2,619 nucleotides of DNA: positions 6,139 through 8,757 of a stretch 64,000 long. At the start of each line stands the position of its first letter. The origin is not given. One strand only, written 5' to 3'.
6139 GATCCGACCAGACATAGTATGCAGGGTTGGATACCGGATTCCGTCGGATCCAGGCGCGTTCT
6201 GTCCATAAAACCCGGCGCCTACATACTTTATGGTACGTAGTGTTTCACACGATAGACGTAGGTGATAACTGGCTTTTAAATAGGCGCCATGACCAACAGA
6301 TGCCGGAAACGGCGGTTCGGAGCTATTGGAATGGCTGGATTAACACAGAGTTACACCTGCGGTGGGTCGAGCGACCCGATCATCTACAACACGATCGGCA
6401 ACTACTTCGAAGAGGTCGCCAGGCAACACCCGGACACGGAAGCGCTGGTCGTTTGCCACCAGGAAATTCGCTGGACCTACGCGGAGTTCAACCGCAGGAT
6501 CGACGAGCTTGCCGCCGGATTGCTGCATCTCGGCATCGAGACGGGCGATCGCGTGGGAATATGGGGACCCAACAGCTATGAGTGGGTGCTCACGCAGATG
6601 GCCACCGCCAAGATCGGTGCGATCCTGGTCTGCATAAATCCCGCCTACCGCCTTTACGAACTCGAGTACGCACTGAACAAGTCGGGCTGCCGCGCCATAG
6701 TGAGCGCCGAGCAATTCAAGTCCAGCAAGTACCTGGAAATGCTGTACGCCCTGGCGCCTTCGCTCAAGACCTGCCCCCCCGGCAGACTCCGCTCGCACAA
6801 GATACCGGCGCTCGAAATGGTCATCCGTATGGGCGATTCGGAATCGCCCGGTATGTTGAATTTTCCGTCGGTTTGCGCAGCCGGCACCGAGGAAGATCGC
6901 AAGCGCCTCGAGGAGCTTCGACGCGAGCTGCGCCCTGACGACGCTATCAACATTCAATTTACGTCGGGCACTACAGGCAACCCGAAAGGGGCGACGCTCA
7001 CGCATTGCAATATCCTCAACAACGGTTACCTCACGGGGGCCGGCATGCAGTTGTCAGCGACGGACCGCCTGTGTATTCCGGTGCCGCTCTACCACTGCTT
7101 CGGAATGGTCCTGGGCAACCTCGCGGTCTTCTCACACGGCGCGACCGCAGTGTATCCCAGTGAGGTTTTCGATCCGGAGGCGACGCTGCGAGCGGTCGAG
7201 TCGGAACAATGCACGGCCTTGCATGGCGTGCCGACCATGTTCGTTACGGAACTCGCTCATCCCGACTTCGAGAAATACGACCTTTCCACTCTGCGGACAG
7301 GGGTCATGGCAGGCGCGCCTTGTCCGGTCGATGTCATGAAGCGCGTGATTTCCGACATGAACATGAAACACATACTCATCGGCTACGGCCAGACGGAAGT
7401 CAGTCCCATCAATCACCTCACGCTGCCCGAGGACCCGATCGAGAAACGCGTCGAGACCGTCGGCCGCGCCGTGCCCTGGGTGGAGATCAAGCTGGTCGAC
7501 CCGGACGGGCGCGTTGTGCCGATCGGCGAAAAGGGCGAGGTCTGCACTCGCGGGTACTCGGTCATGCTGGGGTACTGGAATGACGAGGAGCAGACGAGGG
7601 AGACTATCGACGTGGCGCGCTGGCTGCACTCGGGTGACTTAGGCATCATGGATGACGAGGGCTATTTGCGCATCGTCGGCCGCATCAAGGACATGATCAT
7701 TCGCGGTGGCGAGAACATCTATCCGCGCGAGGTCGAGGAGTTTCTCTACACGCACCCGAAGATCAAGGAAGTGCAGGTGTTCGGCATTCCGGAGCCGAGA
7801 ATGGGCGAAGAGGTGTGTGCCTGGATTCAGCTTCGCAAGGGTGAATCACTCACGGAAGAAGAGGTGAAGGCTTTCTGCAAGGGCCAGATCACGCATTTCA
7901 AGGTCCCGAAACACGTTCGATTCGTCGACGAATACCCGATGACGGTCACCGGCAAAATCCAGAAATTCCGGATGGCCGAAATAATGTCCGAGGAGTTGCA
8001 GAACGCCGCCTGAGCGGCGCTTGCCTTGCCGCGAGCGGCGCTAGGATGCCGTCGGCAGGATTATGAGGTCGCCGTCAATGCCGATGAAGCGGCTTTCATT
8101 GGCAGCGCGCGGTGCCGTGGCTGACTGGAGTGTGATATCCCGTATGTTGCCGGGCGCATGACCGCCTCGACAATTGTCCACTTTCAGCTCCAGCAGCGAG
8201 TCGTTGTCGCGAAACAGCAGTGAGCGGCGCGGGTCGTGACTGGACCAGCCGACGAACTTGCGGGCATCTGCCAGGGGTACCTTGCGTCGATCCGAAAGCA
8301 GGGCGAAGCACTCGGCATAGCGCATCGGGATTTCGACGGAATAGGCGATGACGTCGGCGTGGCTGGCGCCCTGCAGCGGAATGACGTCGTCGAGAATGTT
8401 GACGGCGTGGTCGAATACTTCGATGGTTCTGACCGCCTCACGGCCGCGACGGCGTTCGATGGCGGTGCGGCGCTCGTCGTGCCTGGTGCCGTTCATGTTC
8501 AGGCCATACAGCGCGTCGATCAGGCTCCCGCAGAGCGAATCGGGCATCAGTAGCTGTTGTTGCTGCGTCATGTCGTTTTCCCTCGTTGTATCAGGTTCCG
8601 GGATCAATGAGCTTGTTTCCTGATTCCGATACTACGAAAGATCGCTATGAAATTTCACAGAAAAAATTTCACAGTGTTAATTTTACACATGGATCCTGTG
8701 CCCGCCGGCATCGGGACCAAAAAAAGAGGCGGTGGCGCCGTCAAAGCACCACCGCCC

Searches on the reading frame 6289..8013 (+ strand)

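Call 30: search_protein_families(library=pfam, proteins=[window:6289-8013:+], max_evalue=0.001)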
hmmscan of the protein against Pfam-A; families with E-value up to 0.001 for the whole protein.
window:6289-8013:+ (574 aa): 2 families
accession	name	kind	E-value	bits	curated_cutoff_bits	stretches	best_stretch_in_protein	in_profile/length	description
PF00501.34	AMP-binding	-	1.6e-100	337.1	29.9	1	40-430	1-384/384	AMP-binding enzyme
PF13193.12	AMP-binding_C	-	8e-19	68.8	24.5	1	481-556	1-76/76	AMP-binding enzyme C-terminal domain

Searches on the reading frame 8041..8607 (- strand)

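Call 30: search_protein_families(library=pfam, proteins=[window:8041-8607:-], max_evalue=0.001)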
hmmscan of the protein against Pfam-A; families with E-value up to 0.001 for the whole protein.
window:8041-8607:- (188 aa): 1 family
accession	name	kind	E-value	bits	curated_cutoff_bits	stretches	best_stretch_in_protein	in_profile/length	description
PF20658.2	MSG_insertion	-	1.7e-11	44.6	24.8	1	58-124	3-65/76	Malate synthase G, alpha-beta insertion domain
